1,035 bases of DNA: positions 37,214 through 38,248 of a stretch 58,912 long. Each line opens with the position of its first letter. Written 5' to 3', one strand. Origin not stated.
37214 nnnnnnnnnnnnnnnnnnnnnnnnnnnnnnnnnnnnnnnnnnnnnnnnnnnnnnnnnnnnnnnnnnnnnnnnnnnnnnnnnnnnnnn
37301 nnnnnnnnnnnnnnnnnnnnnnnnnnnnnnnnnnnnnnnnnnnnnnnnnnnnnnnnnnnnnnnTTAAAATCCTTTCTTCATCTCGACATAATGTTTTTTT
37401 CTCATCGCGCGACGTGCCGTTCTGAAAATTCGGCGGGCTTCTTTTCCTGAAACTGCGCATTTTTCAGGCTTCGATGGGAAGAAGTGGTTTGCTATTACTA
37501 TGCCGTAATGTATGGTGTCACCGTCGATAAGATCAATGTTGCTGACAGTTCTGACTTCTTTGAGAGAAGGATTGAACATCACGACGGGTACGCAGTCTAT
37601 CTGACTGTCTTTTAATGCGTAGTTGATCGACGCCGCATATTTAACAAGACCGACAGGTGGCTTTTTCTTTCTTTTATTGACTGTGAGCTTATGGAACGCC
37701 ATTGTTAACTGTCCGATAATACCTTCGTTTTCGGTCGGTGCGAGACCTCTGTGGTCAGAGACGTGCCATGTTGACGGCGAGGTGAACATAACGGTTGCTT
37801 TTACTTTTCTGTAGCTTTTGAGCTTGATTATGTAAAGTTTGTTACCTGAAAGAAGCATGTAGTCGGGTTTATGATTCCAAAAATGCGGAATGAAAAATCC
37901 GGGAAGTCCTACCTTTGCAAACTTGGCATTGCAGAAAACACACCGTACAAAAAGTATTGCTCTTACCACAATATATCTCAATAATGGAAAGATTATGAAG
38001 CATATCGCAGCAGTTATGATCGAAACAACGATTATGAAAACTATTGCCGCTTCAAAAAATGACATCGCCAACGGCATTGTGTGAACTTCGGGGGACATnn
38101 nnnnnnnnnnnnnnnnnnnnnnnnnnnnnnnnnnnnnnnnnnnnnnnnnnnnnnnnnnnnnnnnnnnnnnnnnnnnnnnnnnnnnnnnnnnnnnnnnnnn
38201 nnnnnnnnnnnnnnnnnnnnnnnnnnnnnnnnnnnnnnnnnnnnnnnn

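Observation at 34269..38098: Translationally coupled operon: membrane NERD-like protein plus a pair of MutS domain-V-only ATPases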

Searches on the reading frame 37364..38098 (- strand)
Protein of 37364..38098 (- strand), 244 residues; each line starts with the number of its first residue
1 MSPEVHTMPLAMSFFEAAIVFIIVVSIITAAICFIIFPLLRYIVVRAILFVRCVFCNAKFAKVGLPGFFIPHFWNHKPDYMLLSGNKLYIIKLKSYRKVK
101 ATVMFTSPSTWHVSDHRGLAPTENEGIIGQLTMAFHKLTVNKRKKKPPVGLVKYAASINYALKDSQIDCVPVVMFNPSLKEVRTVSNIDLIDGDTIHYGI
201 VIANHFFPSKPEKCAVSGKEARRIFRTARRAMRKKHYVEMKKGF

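Call 3: search_protein_families(library=pfam, proteins=[window:37364-38098:-], max_evalue=1)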
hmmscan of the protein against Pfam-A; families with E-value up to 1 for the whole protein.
window:37364-38098:- (244 aa): 0 families

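Call 4: search_protein_families(library=ncbifam, proteins=[window:37364-38098:-], max_evalue=1)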
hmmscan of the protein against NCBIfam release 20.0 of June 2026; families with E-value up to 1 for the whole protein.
window:37364-38098:- (244 aa): 1 family
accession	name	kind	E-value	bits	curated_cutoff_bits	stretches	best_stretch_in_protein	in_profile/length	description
NF004358.0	PRK05738.1-1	equivalog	0.18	12.1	134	1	215-243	62-90/100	50S ribosomal protein L23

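Call 5: search_protein_families(library=padloc, proteins=[window:37364-38098:-], max_evalue=1)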
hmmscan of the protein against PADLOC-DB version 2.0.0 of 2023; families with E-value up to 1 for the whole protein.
window:37364-38098:- (244 aa): 0 families

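Call 10: find_homologous_proteins(query=window:37364-38098:-)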
Query window:37364-38098:- (244 aa): 17 proteins with E <= 0.001 among 166 candidates.
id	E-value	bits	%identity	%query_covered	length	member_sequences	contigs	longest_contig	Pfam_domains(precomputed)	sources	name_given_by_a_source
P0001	3.0e-149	513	91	100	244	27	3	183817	-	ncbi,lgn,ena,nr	ncbi:MAG: hypothetical protein J6D42_03360 [Clostridia bacterium]|nr:hypothetical protein [Clostridi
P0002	4.5e-139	480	85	100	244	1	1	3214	-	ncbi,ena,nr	ncbi:MAG: hypothetical protein IJF23_06505 [Clostridia bacterium]|nr:hypothetical protein [Clostridi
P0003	3.2e-129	447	78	100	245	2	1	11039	-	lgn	-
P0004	2.7e-120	418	76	97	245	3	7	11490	-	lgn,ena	-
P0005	2.5e-117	408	94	78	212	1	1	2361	-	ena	-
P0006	4.2e-117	408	73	97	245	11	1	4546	-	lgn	-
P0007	5.3e-116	404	72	97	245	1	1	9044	-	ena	-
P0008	7.7e-115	400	72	97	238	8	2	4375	-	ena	-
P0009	9.7e-102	357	67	95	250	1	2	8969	-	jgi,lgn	-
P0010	1.8e-95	337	62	97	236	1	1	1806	-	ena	-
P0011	3.8e-88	313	58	92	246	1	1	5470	-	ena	-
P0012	6.7e-88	312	60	95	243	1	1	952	-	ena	-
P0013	1.3e-69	252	96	50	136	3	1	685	-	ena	-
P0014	3.5e-69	251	51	91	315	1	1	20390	-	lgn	-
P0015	5.5e-65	237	51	87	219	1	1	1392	-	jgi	jgi:hypothetical protein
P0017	1.0e-54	204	46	92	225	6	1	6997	-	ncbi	-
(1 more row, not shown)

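Call 11: find_encoding_contigs(protein=P0014, flank=8000, max_places=3)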
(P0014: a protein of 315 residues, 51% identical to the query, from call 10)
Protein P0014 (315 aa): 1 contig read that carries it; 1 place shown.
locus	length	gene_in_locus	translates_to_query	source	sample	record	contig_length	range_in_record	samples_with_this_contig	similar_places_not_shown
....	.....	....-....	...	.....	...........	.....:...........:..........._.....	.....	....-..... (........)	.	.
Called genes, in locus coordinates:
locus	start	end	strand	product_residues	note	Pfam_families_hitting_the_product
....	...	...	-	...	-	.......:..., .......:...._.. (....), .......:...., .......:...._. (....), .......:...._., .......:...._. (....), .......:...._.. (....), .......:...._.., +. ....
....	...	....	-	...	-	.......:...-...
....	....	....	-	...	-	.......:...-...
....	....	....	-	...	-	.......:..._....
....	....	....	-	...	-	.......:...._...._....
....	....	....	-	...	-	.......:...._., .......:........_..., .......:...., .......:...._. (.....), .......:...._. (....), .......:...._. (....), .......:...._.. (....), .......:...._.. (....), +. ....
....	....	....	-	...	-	-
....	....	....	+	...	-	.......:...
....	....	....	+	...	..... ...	-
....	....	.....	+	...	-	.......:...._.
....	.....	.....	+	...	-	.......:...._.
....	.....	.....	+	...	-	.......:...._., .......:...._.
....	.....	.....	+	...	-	-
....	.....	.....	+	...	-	-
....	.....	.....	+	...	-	-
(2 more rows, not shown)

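Call 12: find_encoding_contigs(protein=P0017, flank=8000, max_places=3)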
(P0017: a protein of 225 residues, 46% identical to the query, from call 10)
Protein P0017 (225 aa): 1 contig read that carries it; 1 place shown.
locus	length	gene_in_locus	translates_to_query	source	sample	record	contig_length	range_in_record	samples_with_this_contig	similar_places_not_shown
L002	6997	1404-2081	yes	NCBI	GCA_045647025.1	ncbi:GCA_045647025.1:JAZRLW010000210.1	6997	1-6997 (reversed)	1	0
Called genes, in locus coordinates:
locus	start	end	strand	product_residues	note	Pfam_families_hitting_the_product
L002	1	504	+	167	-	?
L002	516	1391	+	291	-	PF00483:NTP_transferase, PF12804:NTP_transf_3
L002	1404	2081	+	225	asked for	-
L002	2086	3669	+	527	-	PF00488:MutS_V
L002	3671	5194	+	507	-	PF00488:MutS_V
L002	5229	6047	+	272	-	PF10609:ParA, PF01656:CbiA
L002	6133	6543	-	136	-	-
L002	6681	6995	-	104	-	?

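Call 13: find_encoding_contigs(protein=P0009, flank=8000, max_places=3)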
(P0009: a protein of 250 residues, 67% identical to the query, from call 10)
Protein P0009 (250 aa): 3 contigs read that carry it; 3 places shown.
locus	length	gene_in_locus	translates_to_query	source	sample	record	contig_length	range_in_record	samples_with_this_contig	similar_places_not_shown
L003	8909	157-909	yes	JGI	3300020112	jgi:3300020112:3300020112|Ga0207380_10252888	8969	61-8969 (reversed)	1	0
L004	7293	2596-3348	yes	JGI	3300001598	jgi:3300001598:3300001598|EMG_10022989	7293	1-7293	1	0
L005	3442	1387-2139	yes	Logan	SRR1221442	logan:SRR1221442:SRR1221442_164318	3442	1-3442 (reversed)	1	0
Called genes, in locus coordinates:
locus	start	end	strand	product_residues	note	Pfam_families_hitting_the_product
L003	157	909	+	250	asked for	-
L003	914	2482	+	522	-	PF00488:MutS_V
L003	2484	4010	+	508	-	PF00488:MutS_V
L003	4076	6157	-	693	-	PF12437:GSIII_N, PF00120:Gln-synt_C, PF18318:Gln-synt_C-ter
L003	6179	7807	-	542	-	PF13320:GH123_cat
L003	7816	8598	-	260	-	PF21302:Zn_ribbon_RlmA, PF13489:Methyltransf_23 (faint), PF08241:Methyltransf_11, PF13649:Methyltransf_25, PF13847:Methyltransf_31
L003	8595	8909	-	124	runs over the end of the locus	?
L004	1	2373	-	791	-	?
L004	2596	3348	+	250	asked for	-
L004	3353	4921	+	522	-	PF00488:MutS_V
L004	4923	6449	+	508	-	PF00488:MutS_V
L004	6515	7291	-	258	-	?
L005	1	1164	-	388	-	?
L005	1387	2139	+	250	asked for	-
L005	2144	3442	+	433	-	?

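Call 20: find_homologous_proteins(query=A1, max_evalue=0.01)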
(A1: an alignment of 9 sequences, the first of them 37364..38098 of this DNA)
Query A1 (9 sequences) (244 aa, profile of the alignment): 20 proteins with E <= 0.01 among 4054 candidates.
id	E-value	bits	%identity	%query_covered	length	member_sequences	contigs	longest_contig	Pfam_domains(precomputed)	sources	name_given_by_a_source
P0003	8.3e-109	380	78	100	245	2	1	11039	-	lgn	-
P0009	3.1e-108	379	67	95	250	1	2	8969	-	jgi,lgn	-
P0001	5.0e-107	375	91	100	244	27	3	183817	-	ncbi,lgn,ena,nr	ncbi:MAG: hypothetical protein J6D42_03360 [Clostridia bacterium]|nr:hypothetical protein [Clostridi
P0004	1.9e-105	369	76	97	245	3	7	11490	-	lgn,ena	-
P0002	2.4e-105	369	85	100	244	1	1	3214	-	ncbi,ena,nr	ncbi:MAG: hypothetical protein IJF23_06505 [Clostridia bacterium]|nr:hypothetical protein [Clostridi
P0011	3.6e-105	369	58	92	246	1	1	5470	-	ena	-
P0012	1.5e-102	360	60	95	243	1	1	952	-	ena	-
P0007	6.5e-102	358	72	97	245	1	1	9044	-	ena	-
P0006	2.9e-101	356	73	97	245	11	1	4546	-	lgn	-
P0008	4.4e-99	349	72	97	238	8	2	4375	-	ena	-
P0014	1.3e-98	347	51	91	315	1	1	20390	-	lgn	-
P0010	1.6e-98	347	62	97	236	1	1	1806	-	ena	-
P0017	6.4e-93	328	46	92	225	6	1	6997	-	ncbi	-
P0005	2.4e-86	307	94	78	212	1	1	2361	-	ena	-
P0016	1.5e-83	298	49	92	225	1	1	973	-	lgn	-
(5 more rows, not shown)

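Call 29: predict_structure(alignment_id=A2)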
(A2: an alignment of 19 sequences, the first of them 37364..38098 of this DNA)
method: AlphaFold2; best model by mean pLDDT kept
length: 244 residues; sequences in the alignment: 19
mean_pLDDT: 77.5   pTM: 0.69
mean pLDDT of the five models: 77.5, 77.3, 75.9, 74.7, 73.3
residues with pLDDT >= 90: 32; 70-90: 163; 50-70: 42; < 50: 7
segments of 3 or more residues with pLDDT < 50: 241-244
pLDDT, mean of each block of 10 residues (from residue 1): 51 82 91 81 78 81 67 73 92 75 79 73 64 71 79 88 90 80 80 76 81 87 91 65 40
secondary structure, 60 per line:
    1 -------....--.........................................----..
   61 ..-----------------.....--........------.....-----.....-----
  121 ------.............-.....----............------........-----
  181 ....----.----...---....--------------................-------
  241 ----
elements in order: H8-11 H14-54 E59-62 E80-84 E87-94 E101-105 E111-115 H127-139 E141-145 H150-161 E168-175 E181-184 E194-196 E200-203 H218-233

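Call 31: search_protein_representatives(alignment_id=A2)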
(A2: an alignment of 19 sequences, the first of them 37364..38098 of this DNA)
Query: 19 sequences, 241 profile positions. Proteins with E-value up to 0.001 (for the whole library): 15; up to 1e-10: 8; up to 1e-30: 8. The best 15 are listed.
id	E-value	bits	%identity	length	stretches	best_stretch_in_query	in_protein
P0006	2.5e-115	400.0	-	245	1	3-241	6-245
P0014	1.3e-97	341.9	-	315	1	4-233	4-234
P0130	1.2e-71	257.0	-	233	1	9-232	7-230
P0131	1.9e-65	236.7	-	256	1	6-233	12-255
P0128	1.0e-61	224.5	-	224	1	13-241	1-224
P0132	6.1e-49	182.6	-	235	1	19-235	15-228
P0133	2.6e-43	164.2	-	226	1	19-232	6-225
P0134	2.8e-31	124.8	-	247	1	17-231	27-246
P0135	5.8e-10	55.0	-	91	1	148-232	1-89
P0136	3.1e-08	49.4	-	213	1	24-227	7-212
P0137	4.0e-08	49.0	-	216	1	22-176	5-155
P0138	3.9e-07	45.8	-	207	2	22-116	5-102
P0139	1.2e-04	37.7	-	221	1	22-231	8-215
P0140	1.2e-04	37.6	-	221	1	10-195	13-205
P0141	5.4e-04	35.5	-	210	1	20-114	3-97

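Call 32: fold_search(model_id=the predicted structure, library=pdb)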
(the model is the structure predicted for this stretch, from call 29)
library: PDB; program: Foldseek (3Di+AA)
matches with E <= 10: 360; with E <= 0.001: 0
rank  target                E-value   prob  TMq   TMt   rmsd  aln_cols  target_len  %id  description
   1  2wcz_A                2.7e-01  0.47  0.16  0.30   4.4        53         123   19  1.6A resolution structure of Archaeoglobus fulgidus Hjc, a Holliday junction resolvase from an archaeal hyperthermophi (released 2009-03-24)
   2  1ob8_A                3.5e-01  0.30  0.20  0.36  11.6       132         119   13  Holliday Junction Resolving Enzyme (released 2004-10-15)
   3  3lba                  3.5e-01  0.05  0.16  0.16  15.8       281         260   11  The Crystal Structure of smu.1229 from Streptococcus mutans UA159 bound to hypoxanthine (released 2011-01-12)
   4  1vhw_E                3.9e-01  0.06  0.17  0.17  13.2       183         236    9  Crystal structure of purine nucleoside phosphorylase with adenosine (released 2003-12-30)
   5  2wj0_B                4.2e-01  0.25  0.21  0.37  11.7       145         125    8  Crystal structures of Holliday junction resolvases from Archaeoglobus fulgidus bound to DNA substrate (released 2009-05-26)
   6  3t69_B                4.7e-01  0.12  0.11  0.09  14.0        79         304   10  Crystal structure of a putative 2-dehydro-3-deoxygalactonokinase protein from Sinorhizobium meliloti (released 2011-08-17)
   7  2j4r_A                5.0e-01  0.06  0.11  0.09  15.2        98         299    5  Structural Study of the Aquifex aeolicus PPX-GPPA enzyme (released 2007-10-16)
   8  4tkd_D                5.4e-01  0.30  0.16  0.30   5.2        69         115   13  Sulfolobus solfataricus HJC mutants (released 2015-08-12)
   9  1ob9                  5.4e-01  0.21  0.20  0.36  12.5       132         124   11  Holliday Junction Resolving Enzyme (released 2004-10-15)
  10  2wj0_A                6.1e-01  0.30  0.16  0.29   4.5        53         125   15  Crystal structures of Holliday junction resolvases from Archaeoglobus fulgidus bound to DNA substrate (released 2009-05-26)
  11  1ob8_B                6.1e-01  0.20  0.17  0.30  12.3       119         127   13  Holliday Junction Resolving Enzyme (released 2004-10-15)
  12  4tkd_B                6.9e-01  0.41  0.15  0.30   2.6        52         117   17  Sulfolobus solfataricus HJC mutants (released 2015-08-12)
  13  2wiz_A                6.9e-01  0.30  0.16  0.30   4.3        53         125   19  Crystal structures of Holliday junction resolvases from Archaeoglobus fulgidus bound to DNA substrate (released 2009-05-26)
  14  1vhj_B                7.3e-01  0.05  0.16  0.17  12.8       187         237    7  Crystal structure of purine nucleoside phosphorylase (released 2003-12-30)
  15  6n5u_B                7.8e-01  0.07  0.10  0.15  14.9        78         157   19  Crystal structure of Arabidopsis thaliana ScoI with copper bound (released 2019-07-24)
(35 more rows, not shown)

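Call 35: find_encoding_contigs(protein=P0136, flank=6000, max_places=2)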
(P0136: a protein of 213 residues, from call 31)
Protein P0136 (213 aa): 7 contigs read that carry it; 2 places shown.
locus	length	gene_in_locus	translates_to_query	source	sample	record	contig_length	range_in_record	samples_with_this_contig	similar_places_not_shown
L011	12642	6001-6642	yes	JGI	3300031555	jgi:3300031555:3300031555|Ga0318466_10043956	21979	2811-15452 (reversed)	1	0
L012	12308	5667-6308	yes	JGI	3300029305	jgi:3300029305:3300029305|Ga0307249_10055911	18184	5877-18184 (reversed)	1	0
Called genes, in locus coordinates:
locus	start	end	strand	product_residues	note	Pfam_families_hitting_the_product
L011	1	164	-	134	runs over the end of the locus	PF00380:Ribosomal_S9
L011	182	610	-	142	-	PF00572:Ribosomal_L13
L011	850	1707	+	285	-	PF03099:BPL_LplA_LipB, PF02237:BPL_C (weak)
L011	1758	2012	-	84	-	PF01649:Ribosomal_S20p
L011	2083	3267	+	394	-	PF07454:SpoIIP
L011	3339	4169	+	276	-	-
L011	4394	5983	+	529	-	PF08281:Sigma70_r4_2 (weak), PF04545:Sigma70_r4 (faint)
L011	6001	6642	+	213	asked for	-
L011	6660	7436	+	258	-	-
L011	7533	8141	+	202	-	PF00488:MutS_V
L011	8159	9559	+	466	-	PF00488:MutS_V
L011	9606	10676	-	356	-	PF01381:HTH_3, PF12844:HTH_19 (weak), PF13560:HTH_31 (faint)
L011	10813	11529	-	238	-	PF07685:GATase_3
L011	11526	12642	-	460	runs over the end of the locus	PF08353:MurT_C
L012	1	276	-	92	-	?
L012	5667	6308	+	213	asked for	-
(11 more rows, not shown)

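Call 39: find_related_loci(query=A2, collection=genome_contigs, flank=6000)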
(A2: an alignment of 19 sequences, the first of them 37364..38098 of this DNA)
Query A2 (244 aa) in genome_contigs; peptide patterns used: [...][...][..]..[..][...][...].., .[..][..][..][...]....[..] (x = any residue, [..] = any of these).
40 stretches matched a pattern; 13 encode a relative of the query (tblastn E <= 1e-3); 13 distinct loci.
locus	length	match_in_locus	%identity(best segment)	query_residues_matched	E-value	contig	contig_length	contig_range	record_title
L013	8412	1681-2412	93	1-244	2e-156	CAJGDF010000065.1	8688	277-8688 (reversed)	MAG: uncultured Clostridia bacterium isolate MAG48 genome assembly, contig: k141_1254663_length_8688_cov_12.7504, whole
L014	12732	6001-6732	91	1-244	8e-149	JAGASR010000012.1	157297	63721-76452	MAG: Clostridia bacterium isolate RGIG8738 Water_deer_Colon-4__c94639, whole genome shotgun sequence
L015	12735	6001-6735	78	1-244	7e-135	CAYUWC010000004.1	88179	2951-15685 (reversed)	MAG TPA_asm: uncultured Oscillospiraceae bacterium isolate SRP225648_co1_365 genome assembly, contig: NODE_342_length_88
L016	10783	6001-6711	73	8-244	8e-123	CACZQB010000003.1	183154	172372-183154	MAG: Ruminococcaceae bacterium isolate RUG12846 genome assembly, contig: RUG12846_asm_3, whole genome shotgun sequence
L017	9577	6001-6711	73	8-244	2e-122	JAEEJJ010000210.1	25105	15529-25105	MAG: Clostridiales bacterium isolate Tb.RUG.167 k141_12652584_flag=0_multi=35.1117_len=25105, whole genome shotgun seque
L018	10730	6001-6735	70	1-244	8e-122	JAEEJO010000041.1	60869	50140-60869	MAG: Clostridiales bacterium isolate Tb.RUG.171 k141_5903011_flag=0_multi=32.9993_len=60869, whole genome shotgun sequen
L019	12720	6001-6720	70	5-244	3e-120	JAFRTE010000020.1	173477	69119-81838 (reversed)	MAG: Clostridia bacterium isolate RGIG2778 Goat_Omasum-6__c313876, whole genome shotgun sequence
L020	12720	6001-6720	70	5-244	9e-120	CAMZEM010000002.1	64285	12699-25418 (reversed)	MAG TPA_asm: uncultured Clostridia bacterium isolate SRR10912533_bin.8_metaWRAP_v1.3_MAG genome assembly, contig: ERZ142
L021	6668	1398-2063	46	12-234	1e-61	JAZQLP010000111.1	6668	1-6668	MAG: Eubacteriales bacterium isolate T1900044609_TS20190075.MAGScoT_cleanbin_000020 SGB_786_k141_2198289, whole genome s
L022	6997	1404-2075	46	12-236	1e-60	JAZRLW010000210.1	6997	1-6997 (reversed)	MAG: Eubacteriales bacterium isolate T1900045429_YK20190120.MAGScoT_cleanbin_000023 SGB_7087_k141_944367, whole genome s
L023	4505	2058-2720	44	12-233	3e-60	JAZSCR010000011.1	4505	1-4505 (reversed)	MAG: Eubacteriales bacterium isolate T1900044604_TS20190070.MAGScoT_cleanbin_000028 SGB_718_k141_478134, whole genome sh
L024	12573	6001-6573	28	18-205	2e-19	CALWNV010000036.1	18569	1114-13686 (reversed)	MAG: uncultured Clostridia bacterium isolate BRZ_P__bin18 genome assembly, contig: BRZ_P__NODE_3036_length_18569_cov_4.3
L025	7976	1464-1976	30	38-205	5e-19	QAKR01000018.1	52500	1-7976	MAG: Clostridiales bacterium isolate CIM:MAG 1312 contig_157097, whole genome shotgun sequence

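Call 63: search_dna_similar(query=window:37364-38098:-, collection=plasmids, mode=protein, max_evalue=1, max_rows=8)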
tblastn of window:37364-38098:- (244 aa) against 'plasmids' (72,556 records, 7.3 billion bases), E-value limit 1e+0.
No match.

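Call 85: search_protein_families(library=pfam, proteins=[L011:4394-5983:+, L011:6660-7436:+, L011:6001-6642:+], max_evalue=0.1)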
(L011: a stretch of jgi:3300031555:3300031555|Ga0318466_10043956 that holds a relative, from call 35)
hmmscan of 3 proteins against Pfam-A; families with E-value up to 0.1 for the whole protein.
L011:4394-5983:+ (529 aa): 7 families
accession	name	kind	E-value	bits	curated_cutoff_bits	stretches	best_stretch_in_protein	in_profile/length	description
PF04545.22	Sigma70_r4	-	7.2e-09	35.5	24.1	2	110-149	10-49/50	Sigma-70, region 4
PF08281.18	Sigma70_r4_2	-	5.8e-08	32.7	25.7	1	97-148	3-54/54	Sigma-70, region 4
PF04542.20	Sigma70_r2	-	0.00029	21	24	1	10-71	7-70/71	Sigma-70 region 2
PF07638.17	Sigma70_ECF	-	0.004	17.5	21.1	1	58-150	83-181/185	ECF sigma factor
PF06530.18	Phage_antitermQ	-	0.011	16.1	26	1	112-157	70-115/118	Phage antitermination protein Q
PF09339.16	HTH_IclR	-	0.039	14.2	22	0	114-143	12-41/52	IclR helix-turn-helix domain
PF13556.12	HTH_30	-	0.068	13.4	27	0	117-157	8-49/59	PucR C-terminal helix-turn-helix domain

L011:6660-7436:+ (258 aa): 1 family
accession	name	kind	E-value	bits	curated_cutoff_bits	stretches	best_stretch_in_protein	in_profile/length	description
PF25034.1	Spectrin_SYNE1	-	0.048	13.7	35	1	143-227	81-161/188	Nesprin-1, spectrin repeats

L011:6001-6642:+ (213 aa): 0 families

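Call 93: find_encoding_contigs(protein=P0137, flank=6000, max_places=2)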
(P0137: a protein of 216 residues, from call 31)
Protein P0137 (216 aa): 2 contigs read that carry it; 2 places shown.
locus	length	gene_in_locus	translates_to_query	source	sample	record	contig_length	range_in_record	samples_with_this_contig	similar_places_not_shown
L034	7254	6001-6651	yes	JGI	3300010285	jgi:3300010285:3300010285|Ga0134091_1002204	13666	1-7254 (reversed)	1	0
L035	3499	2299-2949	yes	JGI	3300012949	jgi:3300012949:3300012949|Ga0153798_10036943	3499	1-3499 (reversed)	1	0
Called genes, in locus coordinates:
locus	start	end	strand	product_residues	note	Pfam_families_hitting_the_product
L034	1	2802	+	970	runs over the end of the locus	PF00005:ABC_tran (faint), PF02463:SMC_N (faint), PF13191:AAA_16 (faint), PF13304:AAA_21 (faint), PF13555:AAA_29 (faint), PF20703:nSTAND1 (faint), PF17760:UvrA_inter, PF17755:UvrA_DNA-bind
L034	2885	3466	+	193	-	PF12917:YfbR-like, PF13023:HD_3, PF01966:HD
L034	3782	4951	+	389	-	-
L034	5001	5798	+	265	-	PF01784:DUF34_NIF3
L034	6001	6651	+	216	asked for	-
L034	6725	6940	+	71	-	-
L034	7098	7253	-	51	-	?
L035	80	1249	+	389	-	-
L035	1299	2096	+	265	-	PF01784:DUF34_NIF3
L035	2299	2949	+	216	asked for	-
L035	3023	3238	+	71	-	-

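Call 94: find_encoding_contigs(protein=P0140, flank=6000, max_places=2)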
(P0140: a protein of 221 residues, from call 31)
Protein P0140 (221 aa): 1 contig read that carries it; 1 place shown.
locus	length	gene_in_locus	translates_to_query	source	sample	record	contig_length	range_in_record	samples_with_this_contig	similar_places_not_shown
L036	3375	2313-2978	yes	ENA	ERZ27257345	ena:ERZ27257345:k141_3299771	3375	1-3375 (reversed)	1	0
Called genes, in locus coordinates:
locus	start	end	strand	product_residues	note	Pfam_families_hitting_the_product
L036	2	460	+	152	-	?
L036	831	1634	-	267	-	PF00574:CLP_protease, PF25145:NfeD1b_N (weak)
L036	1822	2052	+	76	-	PF12668:DUF3791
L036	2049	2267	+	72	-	-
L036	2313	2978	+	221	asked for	-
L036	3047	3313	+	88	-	-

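Call 97: search_protein_families(library=phrogs, proteins=[window:37364-38098:-], max_evalue=0.01)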
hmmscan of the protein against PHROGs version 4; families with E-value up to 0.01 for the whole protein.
window:37364-38098:- (244 aa): 0 families

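Call 98: fold_search(model_id=the predicted structure, library=viral)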
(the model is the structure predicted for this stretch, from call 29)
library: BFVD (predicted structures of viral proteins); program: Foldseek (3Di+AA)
matches with E <= 10: 293; with E <= 0.001: 0
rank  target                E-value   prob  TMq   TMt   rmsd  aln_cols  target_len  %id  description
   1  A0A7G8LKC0            1.1e-02  0.95  0.29  0.29  10.8       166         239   15  (no name in the UniProt tables at hand)
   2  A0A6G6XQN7            4.7e-02  0.18  0.18  0.12  16.8       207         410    8  (no name in the UniProt tables at hand)
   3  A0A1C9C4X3            1.0e-01  0.28  0.22  0.12  14.3       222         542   11  Uncharacterized protein [Heterosigma akashiwo virus 01]
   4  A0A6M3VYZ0            1.1e-01  0.47  0.20  0.38  12.6       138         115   13  Putative Holliday junction resolvase [Saccharolobus solfataricus rod-shaped virus 1]
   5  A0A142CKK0            1.3e-01  0.35  0.19  0.06  13.4       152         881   10  (no name in the UniProt tables at hand)
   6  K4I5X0                1.4e-01  0.35  0.25  0.29  10.3       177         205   12  Uncharacterized protein [Salmonella phage STML-198]
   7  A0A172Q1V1            1.5e-01  0.11  0.19  0.22  17.2       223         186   11  Uncharacterized protein [Escherichia phage MX01]
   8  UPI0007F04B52         1.7e-01  0.21  0.17  0.22  18.0       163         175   11  (no name look-up for this kind of identifier)
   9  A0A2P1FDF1            1.7e-01  0.13  0.22  0.28  16.3       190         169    7  (no name in the UniProt tables at hand)
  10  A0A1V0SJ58            1.9e-01  0.16  0.22  0.06  17.8       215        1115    8  Superfamily II helicase [Klosneuvirus KNV1]
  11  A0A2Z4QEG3            2.1e-01  0.05  0.13  0.09  17.7       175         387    6  Putative terminase large subunit [Escherichia phage Eco_BIFF]
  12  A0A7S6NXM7            2.7e-01  0.16  0.14  0.17  12.9       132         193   11  Uncharacterized protein [Bathycoccus sp. RCC716 virus 1]
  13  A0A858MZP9            3.2e-01  0.18  0.12  0.29  14.1        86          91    9  (no name in the UniProt tables at hand)
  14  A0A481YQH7            3.2e-01  0.06  0.14  0.13  15.8       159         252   12  Exonuclease [Pithovirus LCDPAC02]
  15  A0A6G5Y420            3.4e-01  0.14  0.15  0.23  16.8       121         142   10  (no name in the UniProt tables at hand)
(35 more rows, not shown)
